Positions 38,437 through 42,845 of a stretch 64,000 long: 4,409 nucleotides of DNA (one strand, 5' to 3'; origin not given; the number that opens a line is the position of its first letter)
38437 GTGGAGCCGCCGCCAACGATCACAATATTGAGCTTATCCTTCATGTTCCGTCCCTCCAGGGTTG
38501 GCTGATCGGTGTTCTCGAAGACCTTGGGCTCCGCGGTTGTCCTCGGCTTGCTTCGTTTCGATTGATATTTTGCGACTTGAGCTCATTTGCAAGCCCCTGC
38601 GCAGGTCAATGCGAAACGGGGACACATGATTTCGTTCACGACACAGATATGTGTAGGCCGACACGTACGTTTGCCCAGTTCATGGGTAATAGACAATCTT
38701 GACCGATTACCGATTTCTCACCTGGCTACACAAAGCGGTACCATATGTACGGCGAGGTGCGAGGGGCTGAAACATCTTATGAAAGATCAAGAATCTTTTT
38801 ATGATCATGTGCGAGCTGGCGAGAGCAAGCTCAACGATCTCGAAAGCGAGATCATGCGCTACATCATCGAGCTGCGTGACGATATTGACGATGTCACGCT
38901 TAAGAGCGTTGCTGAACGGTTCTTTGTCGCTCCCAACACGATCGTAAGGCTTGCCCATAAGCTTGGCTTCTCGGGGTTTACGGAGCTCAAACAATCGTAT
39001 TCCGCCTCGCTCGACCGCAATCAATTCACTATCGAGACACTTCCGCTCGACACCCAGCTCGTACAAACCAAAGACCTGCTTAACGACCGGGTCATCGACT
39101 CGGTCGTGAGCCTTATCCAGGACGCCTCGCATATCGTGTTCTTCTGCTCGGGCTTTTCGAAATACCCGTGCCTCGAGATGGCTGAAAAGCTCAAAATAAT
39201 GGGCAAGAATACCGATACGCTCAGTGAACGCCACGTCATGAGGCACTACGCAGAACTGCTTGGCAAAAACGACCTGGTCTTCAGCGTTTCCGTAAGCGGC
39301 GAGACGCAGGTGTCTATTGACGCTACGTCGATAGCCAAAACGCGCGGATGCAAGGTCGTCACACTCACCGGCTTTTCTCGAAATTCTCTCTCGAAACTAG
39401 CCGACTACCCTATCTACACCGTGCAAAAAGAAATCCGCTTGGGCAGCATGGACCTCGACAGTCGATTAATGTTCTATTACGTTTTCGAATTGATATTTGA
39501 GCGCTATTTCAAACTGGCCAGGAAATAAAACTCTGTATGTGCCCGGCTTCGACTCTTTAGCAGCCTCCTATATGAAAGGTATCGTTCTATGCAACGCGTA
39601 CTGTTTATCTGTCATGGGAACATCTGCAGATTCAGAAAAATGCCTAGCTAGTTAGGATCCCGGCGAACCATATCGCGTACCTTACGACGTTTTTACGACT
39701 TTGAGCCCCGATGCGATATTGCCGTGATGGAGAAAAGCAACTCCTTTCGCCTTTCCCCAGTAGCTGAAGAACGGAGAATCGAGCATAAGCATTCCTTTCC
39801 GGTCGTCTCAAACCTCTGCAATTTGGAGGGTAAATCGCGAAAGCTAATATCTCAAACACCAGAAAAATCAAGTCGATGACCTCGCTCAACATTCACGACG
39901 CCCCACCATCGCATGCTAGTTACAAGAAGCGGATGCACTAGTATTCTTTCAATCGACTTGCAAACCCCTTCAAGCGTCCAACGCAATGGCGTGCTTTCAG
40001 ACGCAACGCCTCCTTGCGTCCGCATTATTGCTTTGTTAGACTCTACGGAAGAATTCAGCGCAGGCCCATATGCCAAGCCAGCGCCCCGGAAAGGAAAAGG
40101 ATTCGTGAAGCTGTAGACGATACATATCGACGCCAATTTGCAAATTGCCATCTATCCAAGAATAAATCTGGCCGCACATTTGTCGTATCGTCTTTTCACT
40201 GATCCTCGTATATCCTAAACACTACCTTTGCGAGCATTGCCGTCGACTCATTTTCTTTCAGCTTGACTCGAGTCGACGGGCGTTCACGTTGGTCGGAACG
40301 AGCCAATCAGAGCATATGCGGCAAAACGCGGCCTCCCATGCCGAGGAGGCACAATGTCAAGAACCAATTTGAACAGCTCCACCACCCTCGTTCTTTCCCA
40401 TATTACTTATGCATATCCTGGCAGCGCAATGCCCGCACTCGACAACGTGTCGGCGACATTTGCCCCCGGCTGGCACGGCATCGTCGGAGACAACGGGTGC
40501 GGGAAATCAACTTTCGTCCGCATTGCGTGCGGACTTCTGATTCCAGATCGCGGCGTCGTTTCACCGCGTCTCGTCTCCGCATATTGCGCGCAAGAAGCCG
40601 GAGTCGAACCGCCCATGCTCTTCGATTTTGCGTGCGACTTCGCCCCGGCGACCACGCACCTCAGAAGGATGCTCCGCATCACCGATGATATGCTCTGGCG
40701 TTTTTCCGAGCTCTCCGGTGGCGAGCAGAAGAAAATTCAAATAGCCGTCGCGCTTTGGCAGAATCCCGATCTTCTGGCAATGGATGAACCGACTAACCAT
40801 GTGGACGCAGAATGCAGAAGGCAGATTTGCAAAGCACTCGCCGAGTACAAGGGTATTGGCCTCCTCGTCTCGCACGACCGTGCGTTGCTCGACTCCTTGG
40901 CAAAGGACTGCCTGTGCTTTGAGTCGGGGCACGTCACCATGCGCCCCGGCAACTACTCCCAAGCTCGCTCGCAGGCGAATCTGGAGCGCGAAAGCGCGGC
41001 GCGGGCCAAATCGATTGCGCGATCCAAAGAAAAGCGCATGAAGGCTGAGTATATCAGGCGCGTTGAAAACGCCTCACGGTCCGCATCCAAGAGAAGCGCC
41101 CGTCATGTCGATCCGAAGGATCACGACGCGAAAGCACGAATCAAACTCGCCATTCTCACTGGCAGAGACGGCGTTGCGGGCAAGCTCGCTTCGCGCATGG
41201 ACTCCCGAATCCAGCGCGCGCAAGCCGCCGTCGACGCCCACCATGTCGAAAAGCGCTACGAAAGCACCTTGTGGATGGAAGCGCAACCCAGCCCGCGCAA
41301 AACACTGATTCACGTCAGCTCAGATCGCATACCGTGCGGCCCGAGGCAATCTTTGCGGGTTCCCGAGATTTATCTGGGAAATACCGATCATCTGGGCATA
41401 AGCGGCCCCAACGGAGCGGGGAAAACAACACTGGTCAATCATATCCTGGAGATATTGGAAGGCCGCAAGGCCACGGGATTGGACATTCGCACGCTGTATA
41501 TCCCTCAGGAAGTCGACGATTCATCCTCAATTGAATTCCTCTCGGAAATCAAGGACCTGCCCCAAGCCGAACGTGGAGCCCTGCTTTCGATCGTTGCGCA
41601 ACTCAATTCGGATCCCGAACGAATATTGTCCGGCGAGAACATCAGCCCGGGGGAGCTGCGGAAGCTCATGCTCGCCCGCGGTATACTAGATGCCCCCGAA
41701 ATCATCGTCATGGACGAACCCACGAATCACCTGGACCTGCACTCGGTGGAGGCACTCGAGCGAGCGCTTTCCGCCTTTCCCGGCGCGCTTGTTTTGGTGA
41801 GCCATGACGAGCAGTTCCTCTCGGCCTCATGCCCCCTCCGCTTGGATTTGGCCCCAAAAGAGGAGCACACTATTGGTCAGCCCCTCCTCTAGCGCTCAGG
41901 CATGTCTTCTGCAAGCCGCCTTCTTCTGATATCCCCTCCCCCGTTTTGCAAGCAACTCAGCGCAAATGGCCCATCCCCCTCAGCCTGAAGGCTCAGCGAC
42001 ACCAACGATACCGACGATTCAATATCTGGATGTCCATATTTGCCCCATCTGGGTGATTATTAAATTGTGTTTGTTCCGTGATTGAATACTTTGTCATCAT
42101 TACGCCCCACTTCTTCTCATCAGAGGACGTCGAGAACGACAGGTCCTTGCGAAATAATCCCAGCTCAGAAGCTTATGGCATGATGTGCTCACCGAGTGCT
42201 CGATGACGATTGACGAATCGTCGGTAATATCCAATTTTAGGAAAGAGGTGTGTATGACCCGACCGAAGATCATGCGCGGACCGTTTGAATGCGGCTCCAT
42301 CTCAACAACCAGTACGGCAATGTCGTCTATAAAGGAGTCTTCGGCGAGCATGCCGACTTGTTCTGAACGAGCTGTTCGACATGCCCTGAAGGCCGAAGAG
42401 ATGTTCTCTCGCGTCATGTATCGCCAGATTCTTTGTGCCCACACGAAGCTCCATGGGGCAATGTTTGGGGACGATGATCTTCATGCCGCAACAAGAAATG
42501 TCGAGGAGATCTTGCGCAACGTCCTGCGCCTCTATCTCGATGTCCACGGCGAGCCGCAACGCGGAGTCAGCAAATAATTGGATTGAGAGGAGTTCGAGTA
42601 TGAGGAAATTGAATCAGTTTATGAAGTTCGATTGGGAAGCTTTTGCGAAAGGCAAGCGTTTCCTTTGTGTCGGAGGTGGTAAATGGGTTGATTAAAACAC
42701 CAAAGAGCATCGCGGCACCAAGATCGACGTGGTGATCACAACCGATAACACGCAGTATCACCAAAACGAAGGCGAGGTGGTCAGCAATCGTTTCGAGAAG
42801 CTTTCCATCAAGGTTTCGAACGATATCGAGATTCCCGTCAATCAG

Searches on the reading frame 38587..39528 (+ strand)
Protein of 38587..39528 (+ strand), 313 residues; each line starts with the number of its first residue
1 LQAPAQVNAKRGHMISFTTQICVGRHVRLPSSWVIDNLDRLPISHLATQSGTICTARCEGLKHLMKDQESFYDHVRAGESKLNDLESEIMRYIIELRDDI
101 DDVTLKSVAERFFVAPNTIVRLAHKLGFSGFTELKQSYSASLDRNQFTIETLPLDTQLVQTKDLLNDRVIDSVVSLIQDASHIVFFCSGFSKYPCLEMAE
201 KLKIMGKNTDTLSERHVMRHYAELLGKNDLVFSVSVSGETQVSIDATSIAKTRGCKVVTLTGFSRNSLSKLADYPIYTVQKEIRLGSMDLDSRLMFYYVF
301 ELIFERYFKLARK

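Call 5: search_protein_families(library=pfam, proteins=[window:38587-39528:+], max_evalue=0.01)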
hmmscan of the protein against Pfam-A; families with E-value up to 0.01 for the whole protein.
window:38587-39528:+ (313 aa): 3 families
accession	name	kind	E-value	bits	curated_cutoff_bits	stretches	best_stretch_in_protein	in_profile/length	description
PF01380.27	SIS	-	2e-15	57.2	25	1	177-301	2-126/131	SIS domain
PF01418.23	HTH_6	-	2.9e-11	43.6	28.3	1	76-140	8-72/77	Helix-turn-helix domain, rpiR family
PF13580.11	SIS_2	-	7.9e-05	23.2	27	1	224-262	98-138/138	SIS domain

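Call 7: search_protein_families(library=ncbifam, proteins=[window:38587-39528:+], max_evalue=0.001)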
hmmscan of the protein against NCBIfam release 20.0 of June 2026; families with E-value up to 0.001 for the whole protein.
window:38587-39528:+ (313 aa): 18 families
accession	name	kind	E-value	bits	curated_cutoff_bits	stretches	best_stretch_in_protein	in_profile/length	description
NF008458.0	PRK11337.1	equivalog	4.1e-26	91.6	378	1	63-294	8-255/293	MurR/RpiR family transcriptional regulator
NF040776.2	AlsR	equivalog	2.5e-25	88.9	400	2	158-285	107-234/279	transcriptional repressor AlsR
NF008590.0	PRK11557.1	equivalog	3.3e-19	69.4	355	2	161-302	113-254/282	MurR/RpiR family transcriptional regulator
NF012026.0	PRK15482.1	equivalog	3.4e-14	53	408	2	158-304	113-259/285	HTH-type transcriptional regulator MurR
NF010701.0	PRK14101.1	equivalog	4.2e-13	48.4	920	1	71-299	343-586/638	bifunctional transcriptional regulator/glucokinase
TIGR03127.2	RuMP_HxlB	equivalog_domain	1.7e-08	34.6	160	1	158-276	8-121/178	6-phospho-3-hexuloisomerase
TIGR00441.1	gmhA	equivalog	2.1e-07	31.1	209.45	1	214-281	65-133/154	D-sedoheptulose 7-phosphate isomerase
NF008451.0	PRK11302.1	subfamily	4.5e-07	29.6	296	1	157-278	105-225/286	transcriptional regulator HexR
NF001628.0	PRK00414.1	equivalog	1.5e-06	27.9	265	1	214-276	97-160/192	D-sedoheptulose 7-phosphate isomerase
NF001484.0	PRK00331.1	subfamily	2e-06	26.5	381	1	162-278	266-384/601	isomerizing glutamine--fructose-6-phosphate transaminase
NF002805.0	PRK02947.1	subfamily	3e-06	26.6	135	1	225-265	105-145/247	sugar isomerase domain-containing protein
TIGR01135.1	glmS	equivalog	3.9e-05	22.3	418.05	1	179-278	290-389/607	glutamine--fructose-6-phosphate transaminase (isomerizing)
TIGR00274.1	TIGR00274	equivalog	4.7e-05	22.6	302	1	225-291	124-191/291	N-acetylmuramic acid 6-phosphate etherase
NF041755.1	RuMP_HxlAB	equivalog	6e-05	22.2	500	1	226-274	287-335/391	bifunctional 3-hexulose-6-phosphate synthase/6-phospho-3-hexuloisomerase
NF003915.0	PRK05441.1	subfamily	8.5e-05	21.7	168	1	225-287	129-192/300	N-acetylmuramic acid 6-phosphate etherase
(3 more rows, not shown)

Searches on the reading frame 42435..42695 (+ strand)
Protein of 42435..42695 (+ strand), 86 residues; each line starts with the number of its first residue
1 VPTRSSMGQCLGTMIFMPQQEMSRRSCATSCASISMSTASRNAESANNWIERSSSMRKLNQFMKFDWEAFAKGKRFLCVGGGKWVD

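Call 5: search_protein_families(library=pfam, proteins=[window:42435-42695:+], max_evalue=0.01)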
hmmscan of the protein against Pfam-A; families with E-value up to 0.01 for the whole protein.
window:42435-42695:+ (86 aa): 0 families

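Call 54: search_protein_families(library=pfam, proteins=[window:42435-42695:+], max_evalue=5)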
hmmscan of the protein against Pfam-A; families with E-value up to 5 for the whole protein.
window:42435-42695:+ (86 aa): 0 families

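Call 55: search_protein_families(library=phrogs, proteins=[window:42435-42695:+], max_evalue=0.1)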
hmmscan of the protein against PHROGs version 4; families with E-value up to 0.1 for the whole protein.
window:42435-42695:+ (86 aa): 1 family
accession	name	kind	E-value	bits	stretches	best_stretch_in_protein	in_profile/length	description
phrog_2490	-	unknown function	0.05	14.8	0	39-60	12-32/47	-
